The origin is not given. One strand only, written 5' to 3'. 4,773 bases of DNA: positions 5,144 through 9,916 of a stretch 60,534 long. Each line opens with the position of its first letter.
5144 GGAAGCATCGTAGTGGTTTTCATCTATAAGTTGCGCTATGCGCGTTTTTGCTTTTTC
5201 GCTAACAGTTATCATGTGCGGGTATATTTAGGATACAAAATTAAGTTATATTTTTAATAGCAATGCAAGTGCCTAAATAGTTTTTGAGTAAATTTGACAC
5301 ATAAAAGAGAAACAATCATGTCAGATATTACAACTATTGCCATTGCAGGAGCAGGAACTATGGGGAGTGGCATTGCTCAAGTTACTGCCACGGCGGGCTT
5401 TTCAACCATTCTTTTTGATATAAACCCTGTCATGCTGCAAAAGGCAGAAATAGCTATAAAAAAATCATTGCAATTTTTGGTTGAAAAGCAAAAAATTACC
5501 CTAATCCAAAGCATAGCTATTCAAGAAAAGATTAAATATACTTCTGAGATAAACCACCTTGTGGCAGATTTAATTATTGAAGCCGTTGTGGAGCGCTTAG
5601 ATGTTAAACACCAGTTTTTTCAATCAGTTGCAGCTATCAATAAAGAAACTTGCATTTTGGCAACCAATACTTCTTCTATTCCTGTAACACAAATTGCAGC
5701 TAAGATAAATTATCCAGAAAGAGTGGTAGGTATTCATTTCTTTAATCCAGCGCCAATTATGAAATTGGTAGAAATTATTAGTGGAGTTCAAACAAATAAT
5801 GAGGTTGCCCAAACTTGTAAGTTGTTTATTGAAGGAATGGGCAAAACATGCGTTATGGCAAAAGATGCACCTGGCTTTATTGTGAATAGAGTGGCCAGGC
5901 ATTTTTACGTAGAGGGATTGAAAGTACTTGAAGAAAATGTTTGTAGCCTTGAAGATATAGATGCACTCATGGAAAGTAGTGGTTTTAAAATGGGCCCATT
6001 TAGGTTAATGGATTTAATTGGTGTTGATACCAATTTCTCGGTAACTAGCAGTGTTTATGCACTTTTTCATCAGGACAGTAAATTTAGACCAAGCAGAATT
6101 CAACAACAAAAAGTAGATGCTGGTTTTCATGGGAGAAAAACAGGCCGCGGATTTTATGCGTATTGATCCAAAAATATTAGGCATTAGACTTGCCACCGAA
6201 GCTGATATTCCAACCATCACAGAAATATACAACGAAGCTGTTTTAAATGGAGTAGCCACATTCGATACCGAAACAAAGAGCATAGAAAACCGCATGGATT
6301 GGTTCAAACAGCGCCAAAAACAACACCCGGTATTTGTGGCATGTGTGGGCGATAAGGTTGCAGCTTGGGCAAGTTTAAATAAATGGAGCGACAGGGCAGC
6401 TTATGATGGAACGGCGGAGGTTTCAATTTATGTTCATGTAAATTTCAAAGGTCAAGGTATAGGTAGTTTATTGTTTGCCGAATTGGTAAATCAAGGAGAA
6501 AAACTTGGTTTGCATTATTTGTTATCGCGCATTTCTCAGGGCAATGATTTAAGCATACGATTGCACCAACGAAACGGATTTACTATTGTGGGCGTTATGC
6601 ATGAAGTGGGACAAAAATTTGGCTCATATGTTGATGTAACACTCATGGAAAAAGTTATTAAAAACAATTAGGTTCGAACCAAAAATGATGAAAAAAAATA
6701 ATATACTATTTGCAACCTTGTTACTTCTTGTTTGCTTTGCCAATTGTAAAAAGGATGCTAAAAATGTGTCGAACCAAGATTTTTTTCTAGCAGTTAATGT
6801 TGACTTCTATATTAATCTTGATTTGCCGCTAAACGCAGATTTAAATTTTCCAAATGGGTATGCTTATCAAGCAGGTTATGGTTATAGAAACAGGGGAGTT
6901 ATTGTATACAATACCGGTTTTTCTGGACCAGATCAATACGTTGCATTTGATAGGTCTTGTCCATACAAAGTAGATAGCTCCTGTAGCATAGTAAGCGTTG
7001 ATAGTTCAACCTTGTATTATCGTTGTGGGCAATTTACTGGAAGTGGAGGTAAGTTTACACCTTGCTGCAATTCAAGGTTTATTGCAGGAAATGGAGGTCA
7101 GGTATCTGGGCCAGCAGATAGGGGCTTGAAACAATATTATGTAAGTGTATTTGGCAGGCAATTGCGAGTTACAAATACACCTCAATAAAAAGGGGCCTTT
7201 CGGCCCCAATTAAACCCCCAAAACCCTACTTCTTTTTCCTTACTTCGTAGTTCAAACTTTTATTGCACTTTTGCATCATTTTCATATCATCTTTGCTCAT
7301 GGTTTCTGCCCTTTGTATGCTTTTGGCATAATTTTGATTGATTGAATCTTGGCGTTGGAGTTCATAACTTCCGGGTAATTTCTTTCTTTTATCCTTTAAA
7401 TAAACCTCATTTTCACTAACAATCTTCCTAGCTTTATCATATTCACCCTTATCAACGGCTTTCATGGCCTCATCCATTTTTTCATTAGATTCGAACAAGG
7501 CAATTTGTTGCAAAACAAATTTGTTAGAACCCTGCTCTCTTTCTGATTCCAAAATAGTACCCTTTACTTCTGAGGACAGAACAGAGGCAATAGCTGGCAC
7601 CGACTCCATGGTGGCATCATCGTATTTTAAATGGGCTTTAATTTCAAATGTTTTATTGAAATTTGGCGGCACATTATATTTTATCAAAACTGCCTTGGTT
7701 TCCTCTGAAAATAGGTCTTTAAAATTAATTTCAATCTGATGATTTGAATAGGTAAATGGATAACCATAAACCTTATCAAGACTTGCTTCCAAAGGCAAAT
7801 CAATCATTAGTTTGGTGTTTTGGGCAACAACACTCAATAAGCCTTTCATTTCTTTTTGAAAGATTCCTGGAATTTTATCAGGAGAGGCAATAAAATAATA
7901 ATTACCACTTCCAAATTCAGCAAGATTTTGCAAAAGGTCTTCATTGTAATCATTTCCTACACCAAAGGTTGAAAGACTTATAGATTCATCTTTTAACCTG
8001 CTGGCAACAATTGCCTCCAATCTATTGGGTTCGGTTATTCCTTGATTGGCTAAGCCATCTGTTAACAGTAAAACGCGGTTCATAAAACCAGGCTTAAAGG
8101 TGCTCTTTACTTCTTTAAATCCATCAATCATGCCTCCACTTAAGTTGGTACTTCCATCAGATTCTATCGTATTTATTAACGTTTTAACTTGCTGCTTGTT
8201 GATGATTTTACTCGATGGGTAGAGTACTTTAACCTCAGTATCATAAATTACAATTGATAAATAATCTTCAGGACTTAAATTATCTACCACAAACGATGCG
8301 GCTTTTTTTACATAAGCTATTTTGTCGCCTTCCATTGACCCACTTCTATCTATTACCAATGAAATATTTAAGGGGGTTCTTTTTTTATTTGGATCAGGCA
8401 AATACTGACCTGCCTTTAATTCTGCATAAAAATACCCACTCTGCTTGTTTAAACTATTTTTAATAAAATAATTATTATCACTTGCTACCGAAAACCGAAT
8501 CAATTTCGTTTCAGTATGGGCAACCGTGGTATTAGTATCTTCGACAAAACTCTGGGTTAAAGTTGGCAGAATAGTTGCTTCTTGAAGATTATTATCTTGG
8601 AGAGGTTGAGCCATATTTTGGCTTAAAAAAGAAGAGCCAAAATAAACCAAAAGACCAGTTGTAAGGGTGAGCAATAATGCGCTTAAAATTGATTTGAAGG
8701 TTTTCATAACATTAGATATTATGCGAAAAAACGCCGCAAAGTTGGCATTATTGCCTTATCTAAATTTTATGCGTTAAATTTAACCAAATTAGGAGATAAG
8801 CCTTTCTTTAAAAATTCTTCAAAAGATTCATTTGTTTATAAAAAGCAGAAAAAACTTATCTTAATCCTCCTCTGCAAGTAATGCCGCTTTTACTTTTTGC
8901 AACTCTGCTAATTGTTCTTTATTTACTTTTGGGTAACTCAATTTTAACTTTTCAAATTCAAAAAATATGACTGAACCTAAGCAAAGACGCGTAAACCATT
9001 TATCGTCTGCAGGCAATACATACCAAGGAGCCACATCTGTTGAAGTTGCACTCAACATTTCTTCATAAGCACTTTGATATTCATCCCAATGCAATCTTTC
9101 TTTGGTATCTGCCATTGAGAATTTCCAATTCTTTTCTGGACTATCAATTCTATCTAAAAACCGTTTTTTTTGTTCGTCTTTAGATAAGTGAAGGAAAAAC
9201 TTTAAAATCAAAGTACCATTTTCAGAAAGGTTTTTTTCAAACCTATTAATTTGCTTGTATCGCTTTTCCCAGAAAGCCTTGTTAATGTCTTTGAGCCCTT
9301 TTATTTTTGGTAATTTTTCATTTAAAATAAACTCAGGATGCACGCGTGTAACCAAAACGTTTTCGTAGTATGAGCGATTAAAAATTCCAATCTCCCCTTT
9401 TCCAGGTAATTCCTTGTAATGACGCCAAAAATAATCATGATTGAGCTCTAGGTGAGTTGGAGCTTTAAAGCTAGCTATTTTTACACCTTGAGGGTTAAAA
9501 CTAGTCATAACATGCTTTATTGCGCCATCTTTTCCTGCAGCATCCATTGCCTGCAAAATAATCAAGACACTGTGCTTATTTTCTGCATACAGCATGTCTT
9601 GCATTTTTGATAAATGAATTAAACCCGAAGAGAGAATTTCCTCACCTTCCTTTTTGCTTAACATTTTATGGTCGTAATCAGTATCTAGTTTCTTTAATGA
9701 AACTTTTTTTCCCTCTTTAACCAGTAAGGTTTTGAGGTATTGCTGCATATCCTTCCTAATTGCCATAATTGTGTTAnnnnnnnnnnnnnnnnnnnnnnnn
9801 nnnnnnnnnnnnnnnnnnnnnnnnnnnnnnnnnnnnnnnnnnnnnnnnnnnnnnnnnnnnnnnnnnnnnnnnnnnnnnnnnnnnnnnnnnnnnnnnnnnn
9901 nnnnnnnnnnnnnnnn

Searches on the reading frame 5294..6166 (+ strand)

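Call 39: search_protein_families(library=pfam, proteins=[window:5294-6166:+], max_evalue=0.00001)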
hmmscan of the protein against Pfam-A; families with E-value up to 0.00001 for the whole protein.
window:5294-6166:+ (290 aa): 2 families
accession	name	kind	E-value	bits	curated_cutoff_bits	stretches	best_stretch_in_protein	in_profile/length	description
PF02737.24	3HCDH_N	-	4e-55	187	22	1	14-191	1-179/180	3-hydroxyacyl-CoA dehydrogenase, NAD binding domain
PF00725.27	3HCDH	-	1e-27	96.9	22.1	1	194-290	1-97/97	3-hydroxyacyl-CoA dehydrogenase, C-terminal domain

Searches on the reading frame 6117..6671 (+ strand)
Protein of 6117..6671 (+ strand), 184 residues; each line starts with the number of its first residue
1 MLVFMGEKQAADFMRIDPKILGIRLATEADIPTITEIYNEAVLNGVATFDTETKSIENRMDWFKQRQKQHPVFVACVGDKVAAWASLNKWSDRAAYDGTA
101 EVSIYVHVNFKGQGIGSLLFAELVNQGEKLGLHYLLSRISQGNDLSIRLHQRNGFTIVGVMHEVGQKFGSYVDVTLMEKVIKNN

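Call 39: search_protein_families(library=pfam, proteins=[window:6117-6671:+], max_evalue=0.00001)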
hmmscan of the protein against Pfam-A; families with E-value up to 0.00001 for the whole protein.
window:6117-6671:+ (184 aa): 4 families
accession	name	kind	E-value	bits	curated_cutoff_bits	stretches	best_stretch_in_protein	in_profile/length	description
PF13420.13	Acetyltransf_4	-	7.3e-15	55.8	24.3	1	23-175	1-154/155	Acetyltransferase (GNAT) domain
PF00583.31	Acetyltransf_1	-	1.9e-13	51.2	20.7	1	55-155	22-116/116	Acetyltransferase (GNAT) family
PF13302.13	Acetyltransf_3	-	1.6e-11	45.5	25.4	1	21-156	2-138/138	Acetyltransferase (GNAT) domain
PF13508.13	Acetyltransf_7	-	6.4e-08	33.3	27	1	70-156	3-83/84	Acetyltransferase (GNAT) domain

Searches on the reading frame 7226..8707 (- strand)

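Call 39: search_protein_families(library=pfam, proteins=[window:7226-8707:-], max_evalue=0.00001)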
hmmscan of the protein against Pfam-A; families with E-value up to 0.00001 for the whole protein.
window:7226-8707:- (493 aa): 3 families
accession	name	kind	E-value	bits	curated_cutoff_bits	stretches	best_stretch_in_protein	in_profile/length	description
PF00092.34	VWA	-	7.9e-20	72.2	23.8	1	114-284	1-173/174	von Willebrand factor type A domain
PF13768.12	VWA_3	-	5.5e-18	65.9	27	1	114-272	2-155/155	von Willebrand factor type A domain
PF13519.12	VWA_2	-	2.5e-10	41.4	27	1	117-218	3-106/107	von Willebrand factor type A domain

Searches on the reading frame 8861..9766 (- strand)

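Call 39: search_protein_families(library=pfam, proteins=[window:8861-9766:-], max_evalue=0.00001)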
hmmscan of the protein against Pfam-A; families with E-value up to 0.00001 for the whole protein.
window:8861-9766:- (301 aa): 1 family
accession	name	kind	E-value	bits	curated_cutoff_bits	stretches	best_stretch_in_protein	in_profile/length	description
PF03976.20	PPK2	-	4e-72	243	22.3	1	36-265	2-215/229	Polyphosphate kinase 2 (PPK2)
